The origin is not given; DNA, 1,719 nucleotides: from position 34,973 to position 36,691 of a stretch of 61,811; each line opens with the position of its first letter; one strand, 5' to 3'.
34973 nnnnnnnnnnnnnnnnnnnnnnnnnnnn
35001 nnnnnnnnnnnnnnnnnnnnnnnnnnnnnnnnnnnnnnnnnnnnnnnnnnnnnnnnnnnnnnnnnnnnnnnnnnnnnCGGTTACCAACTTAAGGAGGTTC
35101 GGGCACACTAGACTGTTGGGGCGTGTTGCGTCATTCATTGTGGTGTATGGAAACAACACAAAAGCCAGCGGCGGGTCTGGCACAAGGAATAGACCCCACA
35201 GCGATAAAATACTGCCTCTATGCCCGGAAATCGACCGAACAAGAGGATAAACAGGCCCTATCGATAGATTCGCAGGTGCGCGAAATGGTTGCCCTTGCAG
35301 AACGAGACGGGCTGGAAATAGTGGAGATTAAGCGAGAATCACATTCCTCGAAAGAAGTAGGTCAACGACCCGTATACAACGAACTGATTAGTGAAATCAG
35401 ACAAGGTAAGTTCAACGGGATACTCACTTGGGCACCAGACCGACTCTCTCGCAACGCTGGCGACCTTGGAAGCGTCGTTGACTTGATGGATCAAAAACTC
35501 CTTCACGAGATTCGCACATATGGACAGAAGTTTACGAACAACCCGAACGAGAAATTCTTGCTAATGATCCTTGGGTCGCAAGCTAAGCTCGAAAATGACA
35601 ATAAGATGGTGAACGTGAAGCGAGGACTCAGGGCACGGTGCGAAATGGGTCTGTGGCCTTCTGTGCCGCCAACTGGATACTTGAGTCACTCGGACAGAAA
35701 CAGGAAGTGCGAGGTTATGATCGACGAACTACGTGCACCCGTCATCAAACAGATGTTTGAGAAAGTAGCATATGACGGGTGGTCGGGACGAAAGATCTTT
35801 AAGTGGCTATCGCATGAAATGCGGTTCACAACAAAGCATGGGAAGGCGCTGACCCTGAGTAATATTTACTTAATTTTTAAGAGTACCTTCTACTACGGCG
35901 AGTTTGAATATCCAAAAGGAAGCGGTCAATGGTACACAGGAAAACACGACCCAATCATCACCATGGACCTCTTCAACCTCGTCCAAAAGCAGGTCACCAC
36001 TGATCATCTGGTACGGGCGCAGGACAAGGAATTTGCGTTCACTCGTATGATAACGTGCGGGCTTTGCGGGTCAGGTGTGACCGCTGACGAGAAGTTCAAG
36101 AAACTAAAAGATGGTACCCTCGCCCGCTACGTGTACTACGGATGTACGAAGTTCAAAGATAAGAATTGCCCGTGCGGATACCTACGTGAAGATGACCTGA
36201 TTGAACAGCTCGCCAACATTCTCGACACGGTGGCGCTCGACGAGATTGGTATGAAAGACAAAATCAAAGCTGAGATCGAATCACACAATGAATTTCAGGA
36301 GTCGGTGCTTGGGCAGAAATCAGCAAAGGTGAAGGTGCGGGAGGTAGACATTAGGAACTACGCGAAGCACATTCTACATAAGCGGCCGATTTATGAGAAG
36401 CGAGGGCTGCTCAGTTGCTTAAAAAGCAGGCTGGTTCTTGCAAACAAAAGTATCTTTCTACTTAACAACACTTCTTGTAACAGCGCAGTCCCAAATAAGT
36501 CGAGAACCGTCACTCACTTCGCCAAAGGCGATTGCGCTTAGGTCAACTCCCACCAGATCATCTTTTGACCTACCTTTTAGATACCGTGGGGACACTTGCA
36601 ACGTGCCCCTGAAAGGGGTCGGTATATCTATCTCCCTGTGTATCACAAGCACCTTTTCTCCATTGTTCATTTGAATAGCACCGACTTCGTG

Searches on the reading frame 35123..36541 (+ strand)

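Call 38: search_protein_families(library=pfam, proteins=[window:35123-36541:+], max_evalue=0.01)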
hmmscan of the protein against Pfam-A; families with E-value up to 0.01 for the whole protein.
window:35123-36541:+ (472 aa): 3 families
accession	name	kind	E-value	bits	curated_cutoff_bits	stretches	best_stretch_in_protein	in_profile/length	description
PF00239.26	Resolvase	-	2.4e-19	70.3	23.3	1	32-176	3-143/145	Resolvase, N terminal domain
PF07508.19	Recombinase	-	2.5e-12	47.4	21.1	1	204-292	3-100/102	Recombinase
PF13408.12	Zn_ribbon_recom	-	1.7e-07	31.9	25.3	1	306-362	2-52/58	Recombinase zinc beta ribbon domain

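Call 88: search_protein_families(library=phrogs, proteins=[window:35123-36541:+], max_evalue=0.001)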
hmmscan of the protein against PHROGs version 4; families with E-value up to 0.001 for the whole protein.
window:35123-36541:+ (472 aa): 2 families
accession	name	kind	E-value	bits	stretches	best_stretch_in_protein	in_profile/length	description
phrog_95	-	integration and excision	1.3e-61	210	1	22-388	82-459/651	integrase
phrog_125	-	DNA, RNA and nucleotide metabolism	3e-19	70.6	1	26-290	18-238/254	DNA invertase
